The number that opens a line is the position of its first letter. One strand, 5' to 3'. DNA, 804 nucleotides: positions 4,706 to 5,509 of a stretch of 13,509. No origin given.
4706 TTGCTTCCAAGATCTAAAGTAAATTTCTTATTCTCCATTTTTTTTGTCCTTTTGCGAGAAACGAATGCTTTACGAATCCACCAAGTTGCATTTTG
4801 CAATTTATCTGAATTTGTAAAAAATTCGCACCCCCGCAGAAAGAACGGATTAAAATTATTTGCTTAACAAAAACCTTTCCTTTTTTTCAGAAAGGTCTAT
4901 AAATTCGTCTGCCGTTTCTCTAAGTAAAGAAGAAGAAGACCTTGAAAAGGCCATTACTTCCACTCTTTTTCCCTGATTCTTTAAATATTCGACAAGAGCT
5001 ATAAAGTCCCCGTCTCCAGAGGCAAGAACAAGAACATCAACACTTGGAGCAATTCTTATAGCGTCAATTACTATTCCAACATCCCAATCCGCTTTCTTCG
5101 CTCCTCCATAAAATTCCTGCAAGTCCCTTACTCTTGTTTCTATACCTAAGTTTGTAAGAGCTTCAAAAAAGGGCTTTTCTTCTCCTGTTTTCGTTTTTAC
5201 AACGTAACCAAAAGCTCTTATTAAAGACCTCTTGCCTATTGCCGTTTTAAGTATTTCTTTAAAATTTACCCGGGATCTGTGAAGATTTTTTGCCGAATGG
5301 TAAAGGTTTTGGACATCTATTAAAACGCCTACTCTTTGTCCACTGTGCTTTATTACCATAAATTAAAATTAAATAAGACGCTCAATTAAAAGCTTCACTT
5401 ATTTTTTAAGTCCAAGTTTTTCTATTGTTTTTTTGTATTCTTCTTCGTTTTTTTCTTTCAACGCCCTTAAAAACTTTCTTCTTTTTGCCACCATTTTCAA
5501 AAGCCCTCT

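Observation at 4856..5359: NYN-domain predicted RNase inserted between rpsO and pnp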

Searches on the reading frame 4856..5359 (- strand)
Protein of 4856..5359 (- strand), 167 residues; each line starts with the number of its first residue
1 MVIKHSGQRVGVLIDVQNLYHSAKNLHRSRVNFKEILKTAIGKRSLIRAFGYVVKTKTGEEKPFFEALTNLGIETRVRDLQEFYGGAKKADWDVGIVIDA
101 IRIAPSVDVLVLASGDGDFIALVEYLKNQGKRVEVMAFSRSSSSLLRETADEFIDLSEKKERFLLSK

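Call 4: search_protein_families(library=pfam, proteins=[window:4856-5359:-], max_evalue=0.01)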
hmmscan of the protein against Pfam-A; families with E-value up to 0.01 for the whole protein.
window:4856-5359:- (167 aa): 1 family
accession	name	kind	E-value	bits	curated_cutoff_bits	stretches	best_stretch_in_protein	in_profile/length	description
PF01936.24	NYN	-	3.4e-33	115.6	24.2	1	9-156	1-144/145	NYN domain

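Call 5: search_protein_families(library=ncbifam, proteins=[window:4856-5359:-], max_evalue=0.01)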
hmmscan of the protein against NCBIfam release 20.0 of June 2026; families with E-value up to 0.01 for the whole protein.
window:4856-5359:- (167 aa): 1 family
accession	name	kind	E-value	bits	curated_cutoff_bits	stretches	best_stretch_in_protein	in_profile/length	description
TIGR00288.1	TIGR00288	hypoth_equivalog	9.2e-07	28.8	178.45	1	8-160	23-159/160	TIGR00288 family NYN domain-containing protein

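Call 6: find_homologous_proteins(query=window:4856-5359:-, max_evalue=0.001)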
Query window:4856-5359:- (167 aa): 8000 proteins with E <= 0.001 among 8000 candidates; the best 120 are listed.
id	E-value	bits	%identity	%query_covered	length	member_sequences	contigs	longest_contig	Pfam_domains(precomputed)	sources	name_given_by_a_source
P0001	8.9e-101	352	100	100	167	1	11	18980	PF01936.25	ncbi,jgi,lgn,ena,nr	ncbi:MAG: NYN domain-containing protein [Candidatus Pacebacteria bacterium]|nr:NYN domain-containing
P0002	2.2e-91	322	90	100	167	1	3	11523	PF01936.25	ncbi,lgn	-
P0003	1.1e-90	319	90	100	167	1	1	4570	PF01936.25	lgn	-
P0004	1.7e-89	315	88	100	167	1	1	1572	PF01936.25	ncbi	-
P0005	2.3e-88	312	89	100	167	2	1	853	PF01936.25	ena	-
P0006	3.4e-88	311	87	100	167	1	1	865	PF01936.25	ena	-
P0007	1.1e-86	306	85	100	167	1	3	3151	PF01936.25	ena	-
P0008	1.6e-86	306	86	100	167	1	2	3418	PF01936.25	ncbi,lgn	-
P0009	2.1e-86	305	86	99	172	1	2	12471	PF01936.25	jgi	-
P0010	6.9e-86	304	84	100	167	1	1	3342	PF01936.25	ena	-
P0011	1.0e-85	303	86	100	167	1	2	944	PF01936.25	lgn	-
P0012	1.1e-85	303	84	99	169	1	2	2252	PF01936.25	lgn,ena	-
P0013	6.3e-85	301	81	100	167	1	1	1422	PF01936.25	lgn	-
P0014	9.7e-85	300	82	100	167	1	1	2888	PF01936.25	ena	-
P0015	2.2e-84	299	84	100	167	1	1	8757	PF01936.25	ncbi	-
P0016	4.4e-84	298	84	100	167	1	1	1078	PF01936.25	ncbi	-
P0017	7.3e-84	297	82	99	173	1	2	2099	PF01936.25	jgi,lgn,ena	-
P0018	1.0e-83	297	81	99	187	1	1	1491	PF01936.25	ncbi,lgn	-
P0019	1.6e-83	296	83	100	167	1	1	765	PF01936.25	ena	-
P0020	1.6e-83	296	81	100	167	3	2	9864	PF01936.25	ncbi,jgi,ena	-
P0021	2.2e-83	296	83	100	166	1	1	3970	PF01936.25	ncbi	-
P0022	3.6e-83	295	81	100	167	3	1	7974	PF01936.25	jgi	-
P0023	4.1e-83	295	81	100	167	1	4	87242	PF01936.25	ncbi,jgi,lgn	-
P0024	4.2e-83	295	81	99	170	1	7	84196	PF01936.25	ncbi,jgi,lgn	-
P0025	5.1e-83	294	82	100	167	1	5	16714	PF01936.25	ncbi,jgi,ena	-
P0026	5.3e-83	294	81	100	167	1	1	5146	PF01936.25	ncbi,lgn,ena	-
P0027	5.6e-83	294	81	100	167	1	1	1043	PF01936.25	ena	-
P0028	6.1e-83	294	81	100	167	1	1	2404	PF01936.25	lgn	-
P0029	6.2e-83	294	82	100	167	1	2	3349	PF01936.25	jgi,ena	jgi:uncharacterized protein (TIGR00288 family)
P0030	7.4e-83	294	83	100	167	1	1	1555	PF01936.25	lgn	-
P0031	7.5e-83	294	81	100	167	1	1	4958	PF01936.25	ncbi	-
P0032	7.8e-83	294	81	100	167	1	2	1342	PF01936.25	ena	-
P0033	8.3e-83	294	81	100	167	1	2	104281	PF01936.25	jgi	jgi:uncharacterized protein (TIGR00288 family)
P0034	8.6e-83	294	81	100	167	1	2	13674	PF01936.25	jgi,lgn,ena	-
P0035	8.9e-83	294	80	100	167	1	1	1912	PF01936.25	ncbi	-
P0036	9.9e-83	293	81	99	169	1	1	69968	PF01936.25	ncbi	ncbi:NYN domain-containing protein [Patescibacteria group bacterium]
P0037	1.2e-82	293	83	93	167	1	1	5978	PF01936.25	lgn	-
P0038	1.4e-82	293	83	100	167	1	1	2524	PF01936.25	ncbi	-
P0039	1.5e-82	293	81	100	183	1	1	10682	PF01936.25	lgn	-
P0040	1.5e-82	293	81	100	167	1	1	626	PF01936.25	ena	-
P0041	1.8e-82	293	80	100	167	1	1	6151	PF01936.25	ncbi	-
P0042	2.2e-82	292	83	100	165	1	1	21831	PF01936.25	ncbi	-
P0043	2.6e-82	292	81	100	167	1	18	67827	PF01936.25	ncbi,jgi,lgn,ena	-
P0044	2.7e-82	292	82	100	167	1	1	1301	PF01936.25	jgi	jgi:uncharacterized LabA/DUF88 family protein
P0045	2.9e-82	292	81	100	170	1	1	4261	PF01936.25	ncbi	-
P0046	2.9e-82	292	83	100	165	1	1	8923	PF01936.25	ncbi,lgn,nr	ncbi:MAG: NYN domain-containing protein [Candidatus Pacebacteria bacterium]|nr:NYN domain-containing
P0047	3.0e-82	292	83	100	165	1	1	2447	PF01936.25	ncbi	-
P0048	3.0e-82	292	79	100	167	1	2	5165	PF01936.25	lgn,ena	-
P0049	3.3e-82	292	80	100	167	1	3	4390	PF01936.25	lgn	-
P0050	3.3e-82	292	82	100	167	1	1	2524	PF01936.25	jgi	jgi:uncharacterized LabA/DUF88 family protein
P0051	3.6e-82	292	80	100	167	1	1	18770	PF01936.25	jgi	-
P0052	3.8e-82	292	80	100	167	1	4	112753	PF01936.25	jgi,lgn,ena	-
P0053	3.8e-82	292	80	100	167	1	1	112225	PF01936.25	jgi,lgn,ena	-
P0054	4.1e-82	291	79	100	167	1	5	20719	PF01936.25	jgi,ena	-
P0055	4.2e-82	291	80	100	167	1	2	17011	PF01936.25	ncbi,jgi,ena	jgi:uncharacterized protein (TIGR00288 family)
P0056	4.5e-82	291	80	100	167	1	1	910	PF01936.25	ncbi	-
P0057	4.5e-82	291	82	100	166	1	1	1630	PF01936.25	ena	-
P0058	4.6e-82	291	81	100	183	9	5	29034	PF01936.25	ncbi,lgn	-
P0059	5.0e-82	291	78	100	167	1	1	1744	PF01936.25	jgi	-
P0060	5.2e-82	291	81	100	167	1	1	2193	PF01936.25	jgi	-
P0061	5.4e-82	291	81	100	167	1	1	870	PF01936.25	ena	-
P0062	5.6e-82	291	81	100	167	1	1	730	PF01936.25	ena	-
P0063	6.0e-82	291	80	100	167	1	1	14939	PF01936.25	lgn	-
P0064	6.0e-82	291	80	100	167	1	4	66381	PF01936.25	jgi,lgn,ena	jgi:uncharacterized LabA/DUF88 family protein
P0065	6.2e-82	291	81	100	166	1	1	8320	PF01936.25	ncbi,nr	ncbi:MAG: NYN domain-containing protein [bacterium]|nr:NYN domain-containing protein [bacterium]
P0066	6.6e-82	291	78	100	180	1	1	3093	PF01936.25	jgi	-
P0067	6.6e-82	291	78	100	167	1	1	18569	PF01936.25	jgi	-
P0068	6.6e-82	291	81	100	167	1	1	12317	PF01936.25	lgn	-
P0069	7.6e-82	291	80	99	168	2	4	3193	PF01936.25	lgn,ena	-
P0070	7.8e-82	291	80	99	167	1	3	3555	PF01936.25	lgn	-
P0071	8.0e-82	290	80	100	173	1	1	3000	PF01936.25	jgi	-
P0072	8.1e-82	290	80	100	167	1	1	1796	PF01936.25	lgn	-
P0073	8.3e-82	290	81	100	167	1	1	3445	PF01936.25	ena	-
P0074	8.3e-82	290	80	100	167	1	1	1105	PF01936.25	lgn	-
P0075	8.3e-82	290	81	100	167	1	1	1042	PF01936.25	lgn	-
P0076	8.4e-82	290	81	100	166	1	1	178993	PF01936.25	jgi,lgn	jgi:uncharacterized LabA/DUF88 family protein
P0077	8.4e-82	290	81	100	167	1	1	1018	PF01936.25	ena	-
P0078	8.9e-82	290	81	100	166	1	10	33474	PF01936.25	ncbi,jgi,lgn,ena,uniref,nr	ncbi:MAG: hypothetical protein A2V72_02880 [Candidatus Nealsonbacteria bacterium RBG_13_37_56]|jgi:u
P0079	8.9e-82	290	80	100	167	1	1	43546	PF01936.25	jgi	jgi:uncharacterized LabA/DUF88 family protein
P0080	8.9e-82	290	80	100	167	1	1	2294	PF01936.25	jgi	-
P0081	9.3e-82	290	79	100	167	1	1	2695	PF01936.25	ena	-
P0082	9.4e-82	290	82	100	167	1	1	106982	PF01936.25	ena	-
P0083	9.5e-82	290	81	100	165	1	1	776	PF01936.25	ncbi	-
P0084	9.5e-82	290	80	100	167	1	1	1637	PF01936.25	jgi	-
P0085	9.5e-82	290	81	100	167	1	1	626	PF01936.25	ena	-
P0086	9.7e-82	290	80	100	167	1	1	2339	PF01936.25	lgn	-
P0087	1.0e-81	290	80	100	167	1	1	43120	PF01936.25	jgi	-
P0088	1.0e-81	290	80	99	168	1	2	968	PF01936.25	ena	-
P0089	1.1e-81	290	80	100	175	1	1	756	PF01936.25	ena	-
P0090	1.2e-81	290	80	100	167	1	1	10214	PF01936.25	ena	-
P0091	1.2e-81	290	81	100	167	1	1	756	PF01936.25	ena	-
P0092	1.2e-81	290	80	100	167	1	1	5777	PF01936.25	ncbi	-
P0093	1.3e-81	290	81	100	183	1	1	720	PF01936.25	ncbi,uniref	ncbi:unnamed protein product [marine sediment metagenome]|uniref:NYN domain-containing protein n=1 T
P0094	1.3e-81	290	78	100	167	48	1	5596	PF01936.25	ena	-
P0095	1.3e-81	290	80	100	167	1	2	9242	PF01936.25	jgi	-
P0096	1.3e-81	290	78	100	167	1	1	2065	PF01936.25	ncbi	-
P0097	1.4e-81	290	80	99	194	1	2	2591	PF01936.25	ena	-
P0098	1.5e-81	290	80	100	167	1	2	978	PF01936.25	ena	-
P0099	1.5e-81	290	81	100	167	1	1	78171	PF01936.25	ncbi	-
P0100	1.6e-81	289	80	100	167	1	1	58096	PF01936.25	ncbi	-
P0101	1.7e-81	289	79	100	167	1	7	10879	PF01936.25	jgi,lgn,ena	-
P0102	1.7e-81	289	80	100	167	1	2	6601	PF01936.25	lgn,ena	-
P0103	1.7e-81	289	81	100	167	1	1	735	PF01936.25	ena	-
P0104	1.9e-81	289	81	100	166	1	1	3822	PF01936.25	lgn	-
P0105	1.9e-81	289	80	100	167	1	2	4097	PF01936.25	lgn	-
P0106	2.0e-81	289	80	100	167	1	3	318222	PF01936.25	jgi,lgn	jgi:uncharacterized LabA/DUF88 family protein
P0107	2.0e-81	289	81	100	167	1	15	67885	PF01936.25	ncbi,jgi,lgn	-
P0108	2.0e-81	289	78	100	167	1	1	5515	PF01936.25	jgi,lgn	-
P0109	2.0e-81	289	81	99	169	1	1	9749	PF01936.25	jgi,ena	-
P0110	2.0e-81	289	80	100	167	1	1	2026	PF01936.25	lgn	-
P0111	2.1e-81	289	78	100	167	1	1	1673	PF01936.25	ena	-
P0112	2.2e-81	289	81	100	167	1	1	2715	PF01936.25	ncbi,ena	-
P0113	2.2e-81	289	78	100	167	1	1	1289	PF01936.25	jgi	-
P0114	2.2e-81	289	80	100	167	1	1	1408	PF01936.25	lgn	-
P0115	2.3e-81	289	80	100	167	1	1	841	PF01936.25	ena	-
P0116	2.3e-81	289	78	100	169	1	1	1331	PF01936.25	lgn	-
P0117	2.3e-81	289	80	100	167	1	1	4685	PF01936.25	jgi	-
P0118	2.4e-81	289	80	100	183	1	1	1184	PF01936.25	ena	-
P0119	2.5e-81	289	80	100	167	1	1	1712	PF01936.25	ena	-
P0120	2.5e-81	289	81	100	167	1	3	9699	PF01936.25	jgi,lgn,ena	-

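Call 7: find_related_loci(query=window:4856-5359:-, collection=genome_contigs, flank=4000)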
Query window:4856-5359:- (167 aa) in genome_contigs; peptide patterns used: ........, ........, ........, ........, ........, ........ (x = any residue, [..] = any of these).
600 stretches matched a pattern (row limit reached: there are more); 565 encode a relative of the query (tblastn E <= 1e-3); the best 80 are kept; 80 distinct loci.
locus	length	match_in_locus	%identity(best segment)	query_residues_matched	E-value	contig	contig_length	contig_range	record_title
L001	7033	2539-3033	81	1-165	7e-91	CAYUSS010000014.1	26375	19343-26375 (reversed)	MAG TPA_asm: uncultured Candidatus Saccharibacteria bacterium isolate binchicken_co34_299 genome assembly, contig: NODE_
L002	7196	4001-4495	82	1-165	3e-89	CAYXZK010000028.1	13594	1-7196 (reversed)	MAG TPA_asm: uncultured Candidatus Saccharibacteria bacterium isolate SRP067234_co1_73 genome assembly, contig: k99_8037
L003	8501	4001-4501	78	1-167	1e-88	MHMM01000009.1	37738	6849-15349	MAG: Candidatus Nealsonbacteria bacterium RIFOXYB1_FULL_40_15 rifoxyb1_full_scaffold_348, whole genome shotgun sequence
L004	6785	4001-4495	81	1-165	3e-88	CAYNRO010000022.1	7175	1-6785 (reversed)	MAG TPA_asm: uncultured Candidatus Saccharibacteria bacterium isolate binchicken_co181_174 genome assembly, contig: NODE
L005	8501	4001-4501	79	1-167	5e-88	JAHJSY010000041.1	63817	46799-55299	MAG: Patescibacteria group bacterium isolate OS_PC_MetaG.mb.33 OS_PC_MetaG.mb.33_k141_506611, whole genome shotgun seque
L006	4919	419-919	78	1-167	1e-87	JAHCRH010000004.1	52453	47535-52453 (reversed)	MAG: Patescibacteria group bacterium isolate CR_Bin_053 NODE_4_length_52453_cov_12.307775, whole genome shotgun sequence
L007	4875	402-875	83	1-158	1e-87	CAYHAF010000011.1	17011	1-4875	MAG TPA_asm: uncultured Candidatus Saccharibacteria bacterium isolate ERP119294_co1_87 genome assembly, contig: NODE_424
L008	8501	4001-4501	78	1-167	3e-87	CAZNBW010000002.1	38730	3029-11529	MAG TPA_asm: uncultured Candidatus Saccharibacteria bacterium isolate SRP178699_co2_52 genome assembly, contig: NODE_404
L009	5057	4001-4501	77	1-167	4e-87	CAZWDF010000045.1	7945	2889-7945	MAG TPA_asm: uncultured Candidatus Saccharibacteria bacterium isolate binchicken_co283_202 genome assembly, contig: NODE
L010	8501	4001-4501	78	1-167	3e-87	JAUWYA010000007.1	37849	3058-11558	MAG: Candidatus Nealsonbacteria bacterium isolate CSMAG_2698 CSMAG_2698_k141_595444_length_37849_cov_11.9872, whole geno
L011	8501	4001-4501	78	1-167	3e-86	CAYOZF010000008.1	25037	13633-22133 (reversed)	MAG TPA_asm: uncultured Candidatus Saccharibacteria bacterium isolate binchicken_co34_539 genome assembly, contig: NODE_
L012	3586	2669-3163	78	1-165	2e-86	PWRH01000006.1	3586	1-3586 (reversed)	MAG: Candidatus Nealsonbacteria bacterium isolate CSSed10_83 CS-Sed10-C100098, whole genome shotgun sequence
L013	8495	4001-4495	78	3-167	5e-86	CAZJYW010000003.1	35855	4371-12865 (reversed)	MAG TPA_asm: uncultured Candidatus Saccharibacteria bacterium isolate binchicken_co89_173 genome assembly, contig: NODE_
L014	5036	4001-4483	78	1-161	3e-85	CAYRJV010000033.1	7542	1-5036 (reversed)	MAG TPA_asm: uncultured Candidatus Saccharibacteria bacterium isolate SRP098346_co1_407 genome assembly, contig: NODE_13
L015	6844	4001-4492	77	4-167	3e-85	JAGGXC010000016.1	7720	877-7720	MAG: bacterium isolate AUK142 PB_MBMC_096_c_000000000027, whole genome shotgun sequence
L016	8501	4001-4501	76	1-167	1e-84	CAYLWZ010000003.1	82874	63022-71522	MAG TPA_asm: uncultured Candidatus Saccharibacteria bacterium isolate binchicken_co262_119 genome assembly, contig: NODE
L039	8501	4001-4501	74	1-167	1e-81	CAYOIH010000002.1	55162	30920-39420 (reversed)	MAG TPA_asm: uncultured Candidatus Saccharibacteria bacterium isolate SRP178699_co1_594 genome assembly, contig: NODE_49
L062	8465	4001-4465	77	4-158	4e-79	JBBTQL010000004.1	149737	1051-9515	MAG: Patescibacteria group bacterium isolate H43-bin081_1 H43_bin081_1_000000000004, whole genome shotgun sequence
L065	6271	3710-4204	73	1-165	5e-79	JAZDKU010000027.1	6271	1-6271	MAG: bacterium isolate MEGAHIT-group-0.551 k141_12246772, whole genome shotgun sequence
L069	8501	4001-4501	72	1-167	4e-78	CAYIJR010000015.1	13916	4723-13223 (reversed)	MAG TPA_asm: uncultured Candidatus Saccharibacteria bacterium isolate ERP119705_co24_179 genome assembly, contig: NODE_5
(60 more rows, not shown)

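Call 12: search_solved_structures(query=A1, max_evalue=1, show_alignments=3)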
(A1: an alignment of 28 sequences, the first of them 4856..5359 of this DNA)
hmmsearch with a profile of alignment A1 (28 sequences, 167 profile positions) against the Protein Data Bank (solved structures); distinct sequences matched with E-value up to 1: 1.
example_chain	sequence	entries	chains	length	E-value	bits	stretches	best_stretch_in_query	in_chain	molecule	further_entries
2qip_A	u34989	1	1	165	4.6e-32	114.3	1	7-158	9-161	Protein of unknown function VPA0982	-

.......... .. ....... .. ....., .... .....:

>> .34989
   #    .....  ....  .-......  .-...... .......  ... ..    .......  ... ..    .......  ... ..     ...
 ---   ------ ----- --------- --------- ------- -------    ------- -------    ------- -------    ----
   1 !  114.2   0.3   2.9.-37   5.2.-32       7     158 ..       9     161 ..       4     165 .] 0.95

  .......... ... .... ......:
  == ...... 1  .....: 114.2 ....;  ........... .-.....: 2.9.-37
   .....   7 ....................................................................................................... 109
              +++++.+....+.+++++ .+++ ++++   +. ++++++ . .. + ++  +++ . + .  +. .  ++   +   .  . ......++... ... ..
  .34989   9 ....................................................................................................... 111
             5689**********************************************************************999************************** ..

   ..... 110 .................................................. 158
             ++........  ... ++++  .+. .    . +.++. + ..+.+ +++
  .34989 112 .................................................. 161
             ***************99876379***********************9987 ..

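Call 22: predict_structure(alignment_id=A1)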
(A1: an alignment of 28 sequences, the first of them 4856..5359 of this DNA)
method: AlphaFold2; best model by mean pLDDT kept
length: 167 residues; sequences in the alignment: 28
mean_pLDDT: 84.0   pTM: 0.82
mean pLDDT of the five models: 84.0, 83.6, 78.8, 76.9, 72.2
residues with pLDDT >= 90: 71; 70-90: 69; 50-70: 26; < 50: 1
segments of 3 or more residues with pLDDT < 50: none
pLDDT, mean of each block of 10 residues (from residue 1): 72 89 90 93 87 67 84 70 66 77 90 89 92 93 92 92 85
secondary structure, 60 per line:
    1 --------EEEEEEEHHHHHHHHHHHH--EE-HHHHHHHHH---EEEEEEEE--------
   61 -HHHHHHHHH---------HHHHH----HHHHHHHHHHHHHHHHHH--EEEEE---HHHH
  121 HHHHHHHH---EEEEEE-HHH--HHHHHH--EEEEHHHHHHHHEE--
elements in order: E9-15 H16-27 H33-41 E45-52 H62-70 H80-84 H89-106 E109-113 H117-128 E132-137 H144-149 E152-155 H156-163

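Call 24: search_protein_representatives(protein=window:4856-5359:-)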
Query: 167 residues. Proteins with E-value up to 0.001 (for the whole library): 4418; up to 1e-10: 1462; up to 1e-30: 148. The best 150 are listed.
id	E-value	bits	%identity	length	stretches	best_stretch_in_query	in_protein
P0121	2.3e-63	228.9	63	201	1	2-165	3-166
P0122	2.6e-60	218.9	78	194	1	1-129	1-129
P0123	1.9e-58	212.9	60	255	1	2-165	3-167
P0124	3.6e-58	212.0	61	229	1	3-165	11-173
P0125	4.7e-58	211.6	65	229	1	3-162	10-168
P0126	1.3e-57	210.2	59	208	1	2-167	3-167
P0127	8.2e-57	207.6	59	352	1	2-166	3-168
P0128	3.3e-56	205.7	58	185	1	1-166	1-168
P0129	6.5e-55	201.5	59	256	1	3-165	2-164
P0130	7.4e-55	201.3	55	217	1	2-165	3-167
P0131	1.7e-54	200.1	57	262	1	2-165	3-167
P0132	5.7e-54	198.4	58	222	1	6-166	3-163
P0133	1.6e-52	193.7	54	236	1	3-165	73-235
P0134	6.1e-52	191.8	56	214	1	2-165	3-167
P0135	1.3e-51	190.7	56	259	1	5-166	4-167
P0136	1.6e-51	190.5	56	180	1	4-162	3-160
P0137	2.7e-51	189.7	54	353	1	4-166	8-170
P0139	4.6e-51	188.9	52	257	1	4-165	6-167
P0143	1.6e-50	187.2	55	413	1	4-166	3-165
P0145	3.5e-50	186.1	54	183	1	2-165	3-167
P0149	1.6e-49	183.9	57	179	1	4-165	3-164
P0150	2.7e-49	183.2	52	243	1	3-166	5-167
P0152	4.2e-49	182.6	53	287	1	4-163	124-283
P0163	1.5e-47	177.5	50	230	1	3-165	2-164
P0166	1.7e-47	177.4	49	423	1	6-164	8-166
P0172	1.1e-46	174.8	50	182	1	6-166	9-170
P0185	1.3e-43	164.8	49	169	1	5-166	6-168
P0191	1.7e-42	161.1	46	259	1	4-165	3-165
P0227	3.8e-35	137.3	43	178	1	4-158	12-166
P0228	3.9e-35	137.2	42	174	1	5-158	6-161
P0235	1.1e-33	132.5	42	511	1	6-158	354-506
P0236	1.3e-33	132.2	45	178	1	6-158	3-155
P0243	6.9e-33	129.9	42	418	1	7-157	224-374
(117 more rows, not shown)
